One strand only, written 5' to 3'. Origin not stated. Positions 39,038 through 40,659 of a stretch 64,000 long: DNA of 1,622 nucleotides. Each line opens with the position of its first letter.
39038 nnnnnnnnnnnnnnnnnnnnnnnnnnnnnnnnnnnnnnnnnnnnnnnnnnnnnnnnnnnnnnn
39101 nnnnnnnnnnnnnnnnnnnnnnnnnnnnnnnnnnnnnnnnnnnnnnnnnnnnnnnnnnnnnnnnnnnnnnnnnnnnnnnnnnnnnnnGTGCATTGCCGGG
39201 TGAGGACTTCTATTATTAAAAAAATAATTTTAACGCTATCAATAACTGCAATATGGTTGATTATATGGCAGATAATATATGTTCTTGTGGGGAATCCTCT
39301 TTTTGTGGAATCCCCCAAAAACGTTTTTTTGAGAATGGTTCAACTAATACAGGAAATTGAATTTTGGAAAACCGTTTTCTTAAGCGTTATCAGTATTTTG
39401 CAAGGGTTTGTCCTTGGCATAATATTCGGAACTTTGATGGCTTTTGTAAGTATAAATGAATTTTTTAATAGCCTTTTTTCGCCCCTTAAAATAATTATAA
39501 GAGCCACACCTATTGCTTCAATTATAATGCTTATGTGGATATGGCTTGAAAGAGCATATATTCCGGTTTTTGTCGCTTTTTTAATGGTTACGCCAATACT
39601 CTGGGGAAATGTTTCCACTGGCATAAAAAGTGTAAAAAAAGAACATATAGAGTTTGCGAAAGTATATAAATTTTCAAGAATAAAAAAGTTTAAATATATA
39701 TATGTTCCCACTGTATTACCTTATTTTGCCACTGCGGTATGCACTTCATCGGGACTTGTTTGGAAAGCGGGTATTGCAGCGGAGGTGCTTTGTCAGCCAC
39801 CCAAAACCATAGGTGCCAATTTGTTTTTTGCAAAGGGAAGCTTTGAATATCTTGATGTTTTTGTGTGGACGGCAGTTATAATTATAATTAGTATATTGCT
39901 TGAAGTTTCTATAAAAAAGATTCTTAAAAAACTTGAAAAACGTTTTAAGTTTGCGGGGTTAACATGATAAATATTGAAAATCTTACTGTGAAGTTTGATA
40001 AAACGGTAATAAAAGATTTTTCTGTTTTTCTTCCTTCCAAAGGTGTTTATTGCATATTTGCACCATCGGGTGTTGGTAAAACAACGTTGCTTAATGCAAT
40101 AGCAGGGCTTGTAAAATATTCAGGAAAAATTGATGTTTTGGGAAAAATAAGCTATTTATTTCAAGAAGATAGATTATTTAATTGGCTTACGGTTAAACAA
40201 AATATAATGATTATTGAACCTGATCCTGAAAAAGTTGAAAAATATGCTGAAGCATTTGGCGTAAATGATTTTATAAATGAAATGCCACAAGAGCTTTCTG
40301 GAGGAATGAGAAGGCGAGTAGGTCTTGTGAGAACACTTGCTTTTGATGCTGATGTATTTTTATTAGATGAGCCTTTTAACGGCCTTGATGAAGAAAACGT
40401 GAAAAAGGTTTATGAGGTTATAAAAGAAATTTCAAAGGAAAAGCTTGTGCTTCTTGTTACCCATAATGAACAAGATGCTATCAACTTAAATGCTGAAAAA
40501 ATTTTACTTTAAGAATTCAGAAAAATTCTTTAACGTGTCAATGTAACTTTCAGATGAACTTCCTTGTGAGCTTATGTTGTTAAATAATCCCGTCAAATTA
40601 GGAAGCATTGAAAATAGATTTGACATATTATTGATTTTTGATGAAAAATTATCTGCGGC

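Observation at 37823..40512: Obligatory read-through terminator with no recognisable riboswitch class, controlling a TM1266-ACT protein plus NMT1-type ABC importer operon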

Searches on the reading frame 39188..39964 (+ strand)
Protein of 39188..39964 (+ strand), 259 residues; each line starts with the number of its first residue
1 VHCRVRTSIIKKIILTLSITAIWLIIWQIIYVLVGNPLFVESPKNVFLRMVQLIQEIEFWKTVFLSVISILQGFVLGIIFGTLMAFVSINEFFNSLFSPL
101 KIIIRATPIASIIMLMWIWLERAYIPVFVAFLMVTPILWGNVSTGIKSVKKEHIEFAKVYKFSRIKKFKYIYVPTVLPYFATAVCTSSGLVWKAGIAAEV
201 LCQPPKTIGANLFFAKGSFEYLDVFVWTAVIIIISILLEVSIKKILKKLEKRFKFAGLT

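Call 6: search_protein_families(library=pfam, proteins=[window:39188-39964:+], max_evalue=0.01)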
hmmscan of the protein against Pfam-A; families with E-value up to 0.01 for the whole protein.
window:39188-39964:+ (259 aa): 1 family
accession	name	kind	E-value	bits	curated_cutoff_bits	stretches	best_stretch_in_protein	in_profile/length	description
PF00528.27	BPD_transp_1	-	2.6e-19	70.1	26.4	1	77-253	1-182/184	Binding-protein-dependent transport system inner membrane component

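Call 7: search_protein_families(library=ncbifam, proteins=[window:39188-39964:+], max_evalue=0.01)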
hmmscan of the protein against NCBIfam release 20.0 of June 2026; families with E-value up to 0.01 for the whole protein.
window:39188-39964:+ (259 aa): 5 families
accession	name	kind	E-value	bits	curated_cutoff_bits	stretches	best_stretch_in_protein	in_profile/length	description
NF040733.1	ABC_perm_U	equivalog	2e-14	53.7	295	1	10-252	5-244/251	ABC transporter permease subunit SaoP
NF007545.0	PRK10160.1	equivalog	1.5e-13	50.8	342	1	3-249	14-267/275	taurine ABC transporter permease TauC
TIGR01183.1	ntrB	equivalog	3.8e-11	43.1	209.05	1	62-238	18-195/202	nitrate ABC transporter permease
NF008470.0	PRK11365.1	equivalog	1.1e-10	41.4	347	1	14-241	16-241/263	aliphatic sulfonate ABC transporter permease SsuC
NF011714.0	PRK15135.1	subfamily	0.0051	16.6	319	1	148-254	118-220/228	histidine ABC transporter permease HisQ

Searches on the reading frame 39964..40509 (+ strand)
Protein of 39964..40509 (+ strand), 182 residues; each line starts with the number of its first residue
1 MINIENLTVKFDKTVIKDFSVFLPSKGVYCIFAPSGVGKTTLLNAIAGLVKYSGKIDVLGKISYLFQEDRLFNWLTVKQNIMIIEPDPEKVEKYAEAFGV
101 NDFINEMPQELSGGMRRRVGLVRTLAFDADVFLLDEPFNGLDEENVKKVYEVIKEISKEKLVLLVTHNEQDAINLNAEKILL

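Call 6: search_protein_families(library=pfam, proteins=[window:39964-40509:+], max_evalue=0.01)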
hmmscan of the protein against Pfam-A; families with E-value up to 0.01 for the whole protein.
window:39964-40509:+ (182 aa): 7 families
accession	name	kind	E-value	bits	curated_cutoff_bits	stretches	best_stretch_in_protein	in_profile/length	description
PF00005.33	ABC_tran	-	1.6e-23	84.3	25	1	17-139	2-137/137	ABC transporter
PF13304.12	AAA_21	-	2.7e-08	34.7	27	1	108-168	235-299/304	AAA domain, putative AbiEii toxin, Type IV TA system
PF02463.25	SMC_N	-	7.9e-06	25.9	40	1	111-171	137-201/220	RecF/RecN/SMC N terminal domain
PF13476.12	AAA_23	-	9.7e-05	23.5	27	1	10-47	9-40/201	AAA domain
PF03266.21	NTPase_1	-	0.00082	19.7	23.9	0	31-54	4-27/168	NTPase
PF13555.12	AAA_29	-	0.0044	17.2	27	0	24-49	20-45/61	P-loop containing region of AAA domain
PF03193.22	RsgA_GTPase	-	0.0074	16.6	30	0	16-48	97-128/174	RsgA GTPase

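Call 7: search_protein_families(library=ncbifam, proteins=[window:39964-40509:+], max_evalue=0.01)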
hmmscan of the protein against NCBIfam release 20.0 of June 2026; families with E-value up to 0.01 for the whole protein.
window:39964-40509:+ (182 aa): 188 families (the best 25 are shown)
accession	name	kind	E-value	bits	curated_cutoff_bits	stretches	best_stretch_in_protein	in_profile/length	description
TIGR01277.1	thiQ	equivalog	5.1e-29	101.4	245.05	1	13-178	11-198/213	thiamine ABC transporter ATP-binding protein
NF008039.0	PRK10771.1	equivalog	1.1e-27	97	298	1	1-181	1-202/234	thiamine ABC transporter ATP-binding protein ThiQ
TIGR02857.1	CydD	equivalog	1.6e-27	96.7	435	1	2-175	322-523/529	thiol reductant ABC exporter subunit CydD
TIGR03608.1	L_ocin_972_ABC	subfamily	1e-26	93.7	254.85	2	61-170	77-195/206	putative bacteriocin export ABC transporter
NF008421.0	PRK11248.1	equivalog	1.1e-25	90.6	357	1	1-182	1-202/255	taurine ABC transporter ATP-binding subunit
TIGR04406.1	LPS_export_lptB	equivalog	1.1e-25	90.3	240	1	3-175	3-201/239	LPS export ABC transporter ATP-binding protein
TIGR00968.1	3a0106s01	subfamily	1.8e-25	89.8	342.75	1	2-179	1-201/237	sulfate ABC transporter ATP-binding protein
NF040873.1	AztA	equivalog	3.4e-25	88.7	220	1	13-174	5-184/191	zinc ABC transporter ATP-binding protein AztA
NF040840.2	tungstate_WtpC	equivalog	9.5e-25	87.6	440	1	1-176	1-198/347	tungstate ABC transporter ATP-binding protein WtpC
TIGR02142.1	modC_ABC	equivalog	2.4e-24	86.2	285.05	2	61-180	76-202/353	molybdenum ABC transporter ATP-binding protein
TIGR00972.1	3a0107s01c2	equivalog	2.9e-24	85.8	343.2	2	99-178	133-212/248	phosphate ABC transporter ATP-binding protein PstB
TIGR03258.1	PhnT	equivalog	7.1e-24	84.5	499.15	1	2-181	9-211/359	2-aminoethylphosphonate ABC transport system ATP-binding subunit PhnT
TIGR04521.1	ECF_ATPase_2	equivalog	7.5e-24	84.3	330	2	89-178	122-214/279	energy-coupling factor transporter ATPase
TIGR03265.1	PhnT2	equivalog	2.2e-23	83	457.7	1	2-179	5-204/353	putative 2-aminoethylphosphonate ABC transporter ATP-binding protein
NF008355.0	PRK11144.1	equivalog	3.1e-23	82.3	434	2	61-180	77-200/353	molybdenum ABC transporter ATP-binding protein ModC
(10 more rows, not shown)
